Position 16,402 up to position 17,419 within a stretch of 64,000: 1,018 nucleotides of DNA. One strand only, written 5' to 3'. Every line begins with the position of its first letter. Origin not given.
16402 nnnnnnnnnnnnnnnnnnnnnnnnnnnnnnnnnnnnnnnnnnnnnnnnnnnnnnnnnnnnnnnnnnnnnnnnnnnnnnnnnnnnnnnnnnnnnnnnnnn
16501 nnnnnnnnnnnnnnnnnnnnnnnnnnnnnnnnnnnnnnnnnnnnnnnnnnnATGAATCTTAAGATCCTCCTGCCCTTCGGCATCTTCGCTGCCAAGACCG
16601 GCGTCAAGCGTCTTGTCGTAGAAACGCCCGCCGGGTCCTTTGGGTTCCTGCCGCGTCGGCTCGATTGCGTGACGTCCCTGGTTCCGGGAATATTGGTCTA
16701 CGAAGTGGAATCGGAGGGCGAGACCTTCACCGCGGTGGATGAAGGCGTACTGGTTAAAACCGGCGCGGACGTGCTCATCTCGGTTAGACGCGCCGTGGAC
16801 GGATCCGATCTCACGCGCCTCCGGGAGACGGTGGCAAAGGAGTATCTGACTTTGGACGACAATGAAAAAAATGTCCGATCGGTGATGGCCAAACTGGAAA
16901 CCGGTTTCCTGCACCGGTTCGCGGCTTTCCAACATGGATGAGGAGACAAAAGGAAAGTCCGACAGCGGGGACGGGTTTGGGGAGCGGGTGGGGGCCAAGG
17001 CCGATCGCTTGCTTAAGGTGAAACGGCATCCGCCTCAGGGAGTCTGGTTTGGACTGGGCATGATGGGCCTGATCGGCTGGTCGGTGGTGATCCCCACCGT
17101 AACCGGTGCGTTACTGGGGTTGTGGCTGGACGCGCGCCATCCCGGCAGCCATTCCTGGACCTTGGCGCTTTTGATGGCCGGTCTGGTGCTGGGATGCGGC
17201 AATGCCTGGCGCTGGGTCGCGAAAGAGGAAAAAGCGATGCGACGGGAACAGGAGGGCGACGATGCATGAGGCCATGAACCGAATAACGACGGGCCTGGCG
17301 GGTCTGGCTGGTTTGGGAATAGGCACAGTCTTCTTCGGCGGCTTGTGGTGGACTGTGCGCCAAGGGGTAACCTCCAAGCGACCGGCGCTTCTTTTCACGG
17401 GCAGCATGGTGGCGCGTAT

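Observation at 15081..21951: Complete N-type (Na+-translocating) ATPase operon atpD-C-Q-R-B-E-F-A-G with intact Na+-binding c-ring signature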

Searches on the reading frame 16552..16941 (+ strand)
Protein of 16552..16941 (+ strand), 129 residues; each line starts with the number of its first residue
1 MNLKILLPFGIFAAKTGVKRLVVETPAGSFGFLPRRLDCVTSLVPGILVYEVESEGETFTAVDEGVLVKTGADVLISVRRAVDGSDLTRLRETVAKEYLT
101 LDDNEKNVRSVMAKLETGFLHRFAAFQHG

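Call 3: search_protein_families(library=ncbifam, proteins=[window:16552-16941:+], max_evalue=0.001)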
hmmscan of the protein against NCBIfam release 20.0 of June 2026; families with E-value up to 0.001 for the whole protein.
window:16552-16941:+ (129 aa): 7 families
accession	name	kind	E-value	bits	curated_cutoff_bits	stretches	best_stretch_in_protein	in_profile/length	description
NF004871.0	PRK06228.1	equivalog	6.1e-56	187.9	135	1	1-128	5-132/133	F0F1 ATP synthase subunit epsilon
TIGR03166.1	alt_F1F0_F1_eps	hypoth_equivalog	3e-46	156.3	100.1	1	2-123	1-122/122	alternate F1F0 ATPase, F1 subunit epsilon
NF009981.0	PRK13447.1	equivalog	6.5e-20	71.3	160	1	1-117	5-122/151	F0F1 ATP synthase subunit epsilon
NF009985.0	PRK13451.1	equivalog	2.7e-06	27.5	112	1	1-79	1-77/101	F0F1 ATP synthase subunit epsilon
TIGR01216.1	ATP_synt_epsi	equivalog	1.2e-05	25.3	67.25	1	16-112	16-116/130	ATP synthase F1 subunit epsilon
NF001847.0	PRK00571.1-4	equivalog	6.3e-05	22.7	135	1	18-97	20-99/139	F0F1 ATP synthase subunit epsilon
NF001846.0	PRK00571.1-3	equivalog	0.00041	20.5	132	1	1-96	4-98/137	F0F1 ATP synthase subunit epsilon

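Call 4: search_protein_families(library=pfam, proteins=[window:16552-16941:+], max_evalue=0.01)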
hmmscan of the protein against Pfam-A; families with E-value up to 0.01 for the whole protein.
window:16552-16941:+ (129 aa): 1 family
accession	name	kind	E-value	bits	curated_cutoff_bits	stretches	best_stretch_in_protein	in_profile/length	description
PF02823.21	ATP-synt_DE_N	-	7.2e-15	55.2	27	1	1-81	1-80/80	ATP synthase, Delta/Epsilon chain, beta-sandwich domain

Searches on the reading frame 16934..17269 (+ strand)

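Call 3: search_protein_families(library=ncbifam, proteins=[window:16934-17269:+], max_evalue=0.001)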
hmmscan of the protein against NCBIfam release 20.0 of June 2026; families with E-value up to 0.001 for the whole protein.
window:16934-17269:+ (111 aa): 1 family
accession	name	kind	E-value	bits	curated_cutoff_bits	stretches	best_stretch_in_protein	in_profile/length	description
TIGR02230.1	ATPase_gene1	hypoth_equivalog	1.8e-33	114.8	46.7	1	7-98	8-99/100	putative F0F1-ATPase subunit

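Call 4: search_protein_families(library=pfam, proteins=[window:16934-17269:+], max_evalue=0.01)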
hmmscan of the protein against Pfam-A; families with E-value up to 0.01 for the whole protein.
window:16934-17269:+ (111 aa): 1 family
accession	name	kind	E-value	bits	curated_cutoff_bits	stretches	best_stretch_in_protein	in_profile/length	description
PF09527.15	ATPase_gene1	-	3.3e-15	56.3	26.6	1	41-94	1-54/54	Putative F0F1-ATPase subunit Ca2+/Mg2+ transporter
